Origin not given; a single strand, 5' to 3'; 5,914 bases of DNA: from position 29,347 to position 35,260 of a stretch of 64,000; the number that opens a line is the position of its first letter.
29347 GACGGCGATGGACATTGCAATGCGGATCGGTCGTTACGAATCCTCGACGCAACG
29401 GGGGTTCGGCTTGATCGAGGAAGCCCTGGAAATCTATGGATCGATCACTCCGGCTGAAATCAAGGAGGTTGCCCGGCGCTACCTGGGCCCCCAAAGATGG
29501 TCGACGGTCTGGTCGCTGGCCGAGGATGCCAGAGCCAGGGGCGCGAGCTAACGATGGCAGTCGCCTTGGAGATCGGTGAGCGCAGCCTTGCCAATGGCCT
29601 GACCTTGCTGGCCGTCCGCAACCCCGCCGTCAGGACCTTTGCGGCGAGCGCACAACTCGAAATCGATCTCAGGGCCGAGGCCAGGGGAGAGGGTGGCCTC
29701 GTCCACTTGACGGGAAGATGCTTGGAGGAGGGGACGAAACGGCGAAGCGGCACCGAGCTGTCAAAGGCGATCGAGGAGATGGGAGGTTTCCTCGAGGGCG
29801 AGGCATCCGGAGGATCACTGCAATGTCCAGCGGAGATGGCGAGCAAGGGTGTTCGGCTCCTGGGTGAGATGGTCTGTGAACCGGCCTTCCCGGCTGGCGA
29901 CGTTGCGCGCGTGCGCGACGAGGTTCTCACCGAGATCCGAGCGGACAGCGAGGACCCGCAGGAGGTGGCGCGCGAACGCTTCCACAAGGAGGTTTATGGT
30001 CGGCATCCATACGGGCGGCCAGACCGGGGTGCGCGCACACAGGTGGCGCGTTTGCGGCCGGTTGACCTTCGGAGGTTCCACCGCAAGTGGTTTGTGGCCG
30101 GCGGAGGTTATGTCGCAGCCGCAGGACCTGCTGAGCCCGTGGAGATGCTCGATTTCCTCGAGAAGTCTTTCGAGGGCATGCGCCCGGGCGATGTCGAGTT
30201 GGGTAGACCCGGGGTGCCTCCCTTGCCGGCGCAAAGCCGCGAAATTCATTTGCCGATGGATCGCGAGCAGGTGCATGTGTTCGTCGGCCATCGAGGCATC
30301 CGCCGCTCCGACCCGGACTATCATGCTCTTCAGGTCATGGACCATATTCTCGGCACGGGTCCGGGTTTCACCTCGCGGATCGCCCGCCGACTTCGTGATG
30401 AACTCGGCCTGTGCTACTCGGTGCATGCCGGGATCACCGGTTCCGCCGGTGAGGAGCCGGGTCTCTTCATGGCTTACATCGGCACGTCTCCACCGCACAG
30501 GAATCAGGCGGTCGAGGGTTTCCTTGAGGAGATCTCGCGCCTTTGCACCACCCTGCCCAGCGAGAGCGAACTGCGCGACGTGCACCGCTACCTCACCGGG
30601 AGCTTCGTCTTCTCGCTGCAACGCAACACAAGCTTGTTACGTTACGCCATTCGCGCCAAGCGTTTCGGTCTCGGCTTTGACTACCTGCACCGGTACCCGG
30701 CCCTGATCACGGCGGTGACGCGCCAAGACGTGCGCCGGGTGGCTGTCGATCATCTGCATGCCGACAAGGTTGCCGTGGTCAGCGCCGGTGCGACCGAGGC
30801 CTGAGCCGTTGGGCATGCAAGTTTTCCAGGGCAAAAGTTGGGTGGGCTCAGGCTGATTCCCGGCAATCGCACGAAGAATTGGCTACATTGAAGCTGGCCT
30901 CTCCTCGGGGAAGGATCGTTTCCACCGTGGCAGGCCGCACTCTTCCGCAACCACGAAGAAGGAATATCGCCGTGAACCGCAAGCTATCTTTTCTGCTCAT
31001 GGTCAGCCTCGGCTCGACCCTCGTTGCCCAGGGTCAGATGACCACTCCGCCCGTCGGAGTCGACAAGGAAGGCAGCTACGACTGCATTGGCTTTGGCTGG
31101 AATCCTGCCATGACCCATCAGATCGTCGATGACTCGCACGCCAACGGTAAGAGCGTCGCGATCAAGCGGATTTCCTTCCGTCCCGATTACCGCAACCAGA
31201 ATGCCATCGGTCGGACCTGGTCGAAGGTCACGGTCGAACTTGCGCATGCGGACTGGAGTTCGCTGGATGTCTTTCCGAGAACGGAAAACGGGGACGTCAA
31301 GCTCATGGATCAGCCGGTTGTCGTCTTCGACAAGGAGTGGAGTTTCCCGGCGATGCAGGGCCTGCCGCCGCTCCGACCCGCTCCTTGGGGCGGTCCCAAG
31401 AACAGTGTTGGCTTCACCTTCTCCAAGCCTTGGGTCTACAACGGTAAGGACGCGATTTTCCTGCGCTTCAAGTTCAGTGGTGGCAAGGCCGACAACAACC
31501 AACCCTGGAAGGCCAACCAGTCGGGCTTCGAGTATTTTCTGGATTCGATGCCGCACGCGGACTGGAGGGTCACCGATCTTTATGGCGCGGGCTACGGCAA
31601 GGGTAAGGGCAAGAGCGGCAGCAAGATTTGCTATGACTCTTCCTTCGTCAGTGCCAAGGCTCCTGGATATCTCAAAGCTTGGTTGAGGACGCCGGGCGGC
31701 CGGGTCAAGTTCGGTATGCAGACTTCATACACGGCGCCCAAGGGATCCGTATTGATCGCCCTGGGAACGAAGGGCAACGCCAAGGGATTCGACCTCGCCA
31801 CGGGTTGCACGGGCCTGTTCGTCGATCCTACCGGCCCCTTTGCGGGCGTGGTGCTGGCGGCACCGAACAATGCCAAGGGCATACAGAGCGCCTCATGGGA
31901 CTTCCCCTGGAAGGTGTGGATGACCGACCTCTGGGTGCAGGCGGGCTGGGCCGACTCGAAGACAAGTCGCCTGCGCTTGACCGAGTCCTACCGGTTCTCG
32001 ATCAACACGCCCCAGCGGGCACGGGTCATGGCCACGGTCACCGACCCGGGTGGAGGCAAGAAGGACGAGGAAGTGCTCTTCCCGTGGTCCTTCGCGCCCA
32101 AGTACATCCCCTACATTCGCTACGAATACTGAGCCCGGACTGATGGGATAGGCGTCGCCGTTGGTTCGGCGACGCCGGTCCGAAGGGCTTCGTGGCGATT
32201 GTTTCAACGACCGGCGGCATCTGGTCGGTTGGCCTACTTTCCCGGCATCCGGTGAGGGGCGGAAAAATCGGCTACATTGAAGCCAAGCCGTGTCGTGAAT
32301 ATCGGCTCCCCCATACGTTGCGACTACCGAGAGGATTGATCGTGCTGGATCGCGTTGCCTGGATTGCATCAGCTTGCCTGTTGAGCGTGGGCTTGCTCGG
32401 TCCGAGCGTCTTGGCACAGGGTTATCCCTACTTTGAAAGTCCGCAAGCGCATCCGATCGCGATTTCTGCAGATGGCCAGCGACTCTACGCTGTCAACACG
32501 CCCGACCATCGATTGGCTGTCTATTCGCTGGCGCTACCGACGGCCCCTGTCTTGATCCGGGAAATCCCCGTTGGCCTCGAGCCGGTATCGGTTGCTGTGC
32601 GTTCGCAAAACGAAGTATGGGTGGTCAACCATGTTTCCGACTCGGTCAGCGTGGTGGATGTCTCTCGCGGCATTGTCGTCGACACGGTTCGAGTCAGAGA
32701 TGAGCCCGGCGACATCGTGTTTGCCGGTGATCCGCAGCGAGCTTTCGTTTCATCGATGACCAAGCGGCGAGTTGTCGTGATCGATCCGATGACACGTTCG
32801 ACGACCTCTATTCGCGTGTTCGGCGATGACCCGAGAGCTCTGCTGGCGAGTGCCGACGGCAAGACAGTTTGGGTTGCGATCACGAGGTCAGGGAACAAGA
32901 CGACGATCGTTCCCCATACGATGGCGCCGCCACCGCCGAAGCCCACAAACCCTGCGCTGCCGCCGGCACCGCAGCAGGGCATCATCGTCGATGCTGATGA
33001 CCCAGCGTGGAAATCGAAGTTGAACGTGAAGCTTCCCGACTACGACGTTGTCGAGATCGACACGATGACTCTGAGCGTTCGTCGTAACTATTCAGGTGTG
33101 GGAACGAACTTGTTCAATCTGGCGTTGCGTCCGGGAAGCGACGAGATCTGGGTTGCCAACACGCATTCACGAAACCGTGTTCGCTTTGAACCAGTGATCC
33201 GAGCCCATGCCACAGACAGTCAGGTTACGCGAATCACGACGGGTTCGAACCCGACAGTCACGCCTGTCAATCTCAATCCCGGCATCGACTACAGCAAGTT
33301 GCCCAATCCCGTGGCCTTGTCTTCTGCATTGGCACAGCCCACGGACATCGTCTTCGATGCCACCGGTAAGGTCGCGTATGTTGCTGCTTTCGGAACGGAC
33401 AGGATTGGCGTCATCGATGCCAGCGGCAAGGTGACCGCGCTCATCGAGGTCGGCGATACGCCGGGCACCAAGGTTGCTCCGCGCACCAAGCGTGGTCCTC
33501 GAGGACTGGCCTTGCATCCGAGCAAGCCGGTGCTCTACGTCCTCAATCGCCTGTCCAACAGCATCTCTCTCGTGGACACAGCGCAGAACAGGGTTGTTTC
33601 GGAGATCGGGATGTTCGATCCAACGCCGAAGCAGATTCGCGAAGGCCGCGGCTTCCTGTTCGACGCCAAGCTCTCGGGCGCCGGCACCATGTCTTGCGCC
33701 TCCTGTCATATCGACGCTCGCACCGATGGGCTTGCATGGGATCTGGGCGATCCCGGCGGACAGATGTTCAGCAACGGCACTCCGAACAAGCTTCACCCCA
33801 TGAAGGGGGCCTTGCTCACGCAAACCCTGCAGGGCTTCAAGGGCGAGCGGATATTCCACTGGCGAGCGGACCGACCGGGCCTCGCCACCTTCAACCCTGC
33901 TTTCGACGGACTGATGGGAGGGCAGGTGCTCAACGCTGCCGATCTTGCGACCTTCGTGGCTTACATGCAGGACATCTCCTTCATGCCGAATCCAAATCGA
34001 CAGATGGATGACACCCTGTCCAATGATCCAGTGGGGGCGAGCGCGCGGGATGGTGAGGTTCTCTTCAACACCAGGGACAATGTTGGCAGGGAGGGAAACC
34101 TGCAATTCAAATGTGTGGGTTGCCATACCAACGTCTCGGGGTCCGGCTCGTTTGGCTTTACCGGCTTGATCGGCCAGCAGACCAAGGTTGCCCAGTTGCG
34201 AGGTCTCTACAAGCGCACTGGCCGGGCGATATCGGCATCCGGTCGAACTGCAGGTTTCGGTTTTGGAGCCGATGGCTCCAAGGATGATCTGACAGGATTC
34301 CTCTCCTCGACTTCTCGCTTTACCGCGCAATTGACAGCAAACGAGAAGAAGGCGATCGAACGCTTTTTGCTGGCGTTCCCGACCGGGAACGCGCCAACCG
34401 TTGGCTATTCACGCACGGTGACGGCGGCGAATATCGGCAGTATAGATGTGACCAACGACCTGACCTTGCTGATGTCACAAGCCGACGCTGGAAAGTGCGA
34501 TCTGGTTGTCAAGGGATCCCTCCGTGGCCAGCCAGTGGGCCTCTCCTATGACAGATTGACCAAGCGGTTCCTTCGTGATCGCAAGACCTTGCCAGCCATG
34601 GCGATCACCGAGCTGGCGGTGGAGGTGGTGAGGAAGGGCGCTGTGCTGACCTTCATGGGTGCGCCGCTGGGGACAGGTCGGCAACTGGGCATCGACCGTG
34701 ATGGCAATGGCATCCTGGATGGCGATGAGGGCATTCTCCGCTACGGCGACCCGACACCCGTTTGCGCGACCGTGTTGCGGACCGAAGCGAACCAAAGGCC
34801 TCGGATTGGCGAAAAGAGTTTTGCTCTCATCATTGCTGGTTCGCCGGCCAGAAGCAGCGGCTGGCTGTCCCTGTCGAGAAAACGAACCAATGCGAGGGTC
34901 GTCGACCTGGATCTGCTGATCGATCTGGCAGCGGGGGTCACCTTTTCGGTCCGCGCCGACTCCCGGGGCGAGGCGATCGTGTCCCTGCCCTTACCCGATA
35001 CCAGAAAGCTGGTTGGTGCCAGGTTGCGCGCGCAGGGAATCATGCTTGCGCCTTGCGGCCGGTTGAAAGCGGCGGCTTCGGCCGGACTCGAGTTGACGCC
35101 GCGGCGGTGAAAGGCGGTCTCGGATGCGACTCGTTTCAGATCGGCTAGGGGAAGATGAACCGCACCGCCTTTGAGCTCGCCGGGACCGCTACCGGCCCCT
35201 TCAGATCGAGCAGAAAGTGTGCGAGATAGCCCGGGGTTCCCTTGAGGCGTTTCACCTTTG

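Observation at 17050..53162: A recurrent ~110-130 aa C-terminal module on six to seven otherwise unrelated secreted proteins: candidate undescribed sorting/anchoring domain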

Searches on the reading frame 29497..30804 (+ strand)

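Call 21: search_protein_families(library=pfam, proteins=[window:29497-30804:+], max_evalue=0.001)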
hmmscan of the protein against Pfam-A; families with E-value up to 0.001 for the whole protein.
window:29497-30804:+ (435 aa): 2 families
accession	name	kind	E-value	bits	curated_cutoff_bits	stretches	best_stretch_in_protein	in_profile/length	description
PF05193.26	Peptidase_M16_C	-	2.3e-27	96.5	23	1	190-361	6-176/181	Peptidase M16 inactive domain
PF00675.25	Peptidase_M16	-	8.7e-08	32.6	22.3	1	59-175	24-144/149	Insulinase (Peptidase family M16)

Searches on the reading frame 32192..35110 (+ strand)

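Call 10: search_protein_families(library=pfam, proteins=[window:32192-35110:+], max_evalue=0.1)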
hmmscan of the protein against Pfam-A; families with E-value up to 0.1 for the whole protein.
window:32192-35110:+ (972 aa): 7 families
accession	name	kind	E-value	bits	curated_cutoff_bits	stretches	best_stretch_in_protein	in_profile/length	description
PF10282.15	Lactonase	-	2.1e-12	47.4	21.7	2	386-484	148-242/344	Lactonase, 7-bladed beta-propeller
PF08450.18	SGL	-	5.7e-06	26.5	26.3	1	89-188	139-244/246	SMP-30/Gluconolactonase/LRE-like region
PF03150.19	CCP_MauG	-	2.4e-05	25.4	25.6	1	482-520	4-44/149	Di-haem cytochrome c peroxidase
PF21783.3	YNCE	-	0.0051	16.6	27.1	0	137-201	251-315/339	YNCE-like beta-propeller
PF24684.1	Vgb_lyase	-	0.0085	15.4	50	0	25-230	77-282/290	Virginiamycin B lyase family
PF09086.16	DUF1924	-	0.012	16.4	22.5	0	615-647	5-35/96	Domain of unknown function (DUF1924)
PF01436.27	NHL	-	0.025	15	20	0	86-111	4-28/28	NHL repeat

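Call 12: search_protein_families(library=ncbifam, proteins=[window:32192-35110:+], max_evalue=1)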
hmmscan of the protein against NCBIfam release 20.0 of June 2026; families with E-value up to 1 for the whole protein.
window:32192-35110:+ (972 aa): 16 families
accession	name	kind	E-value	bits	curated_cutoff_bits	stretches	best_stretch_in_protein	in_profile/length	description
NF052342.1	hydrazine_BC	exception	3.4e-22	78.4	1250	3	81-234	36-190/690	hydrazine synthase subunit beta-gamma fusion subunit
NF052340.1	hydrazine_beta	equivalog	1.2e-20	73.9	560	2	82-232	31-182/372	hydrazine synthase subunit beta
TIGR03866.1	PQQ_ABC_repeats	subfamily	1.1e-19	70.6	287.3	2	137-240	8-110/310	PQQ-dependent catabolism-associated beta-propeller protein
TIGR02276.1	beta_rpt_yvtn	repeat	1.5e-13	50.5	27.85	3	140-177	4-41/42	beta-propeller repeat protein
NF052280.1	7_blade_YncE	equivalog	5.2e-09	35.3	400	1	139-235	227-322/338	7-bladed beta-propeller protein YncE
NF008258.1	PRK11028.1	equivalog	9.4e-08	31.5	370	1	378-482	124-225/330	6-phosphogluconolactonase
TIGR04039.1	MXAN_0977_Heme2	hypoth_equivalog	1.7e-05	24.1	362.85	1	478-526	8-58/336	MbnH family di-heme enzyme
NF052341.1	hydrazine_gamma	equivalog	4.3e-05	22.6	625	1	482-530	68-117/339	hydrazine synthase subunit gamma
NF035926.1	scyF_NHL_VPEP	equivalog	0.00013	21.3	350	1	382-484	153-248/376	scytonemin biosynthesis PEP-CTERM protein ScyF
NF048007.1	MmpL3Stblzr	equivalog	0.00033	19.9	600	1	93-229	201-325/366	MmpL3/TtfA transport complex stabilizer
NF052460.1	L-NosZ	equivalog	0.0011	17.6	700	1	120-198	165-244/480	clade III lactonase-type nitrous-oxide reductase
TIGR04484.1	thiosulf_SoxA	equivalog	0.0045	16.3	110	1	582-650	76-135/212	sulfur oxidation c-type cytochrome SoxA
TIGR03791.1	TTQ_mauG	equivalog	0.008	15.4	443.85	1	478-509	2-33/291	tryptophan tryptophylquinone biosynthesis enzyme MauG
TIGR03981.2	SAM_quin_mod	hypoth_equivalog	0.019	13.9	340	1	480-519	46-87/411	His-Xaa-Ser system-associated MauG-like protein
NF050136.1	PGL_lacton_Staph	exception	0.077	12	500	0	431-465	186-220/341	6-phosphogluconolactonase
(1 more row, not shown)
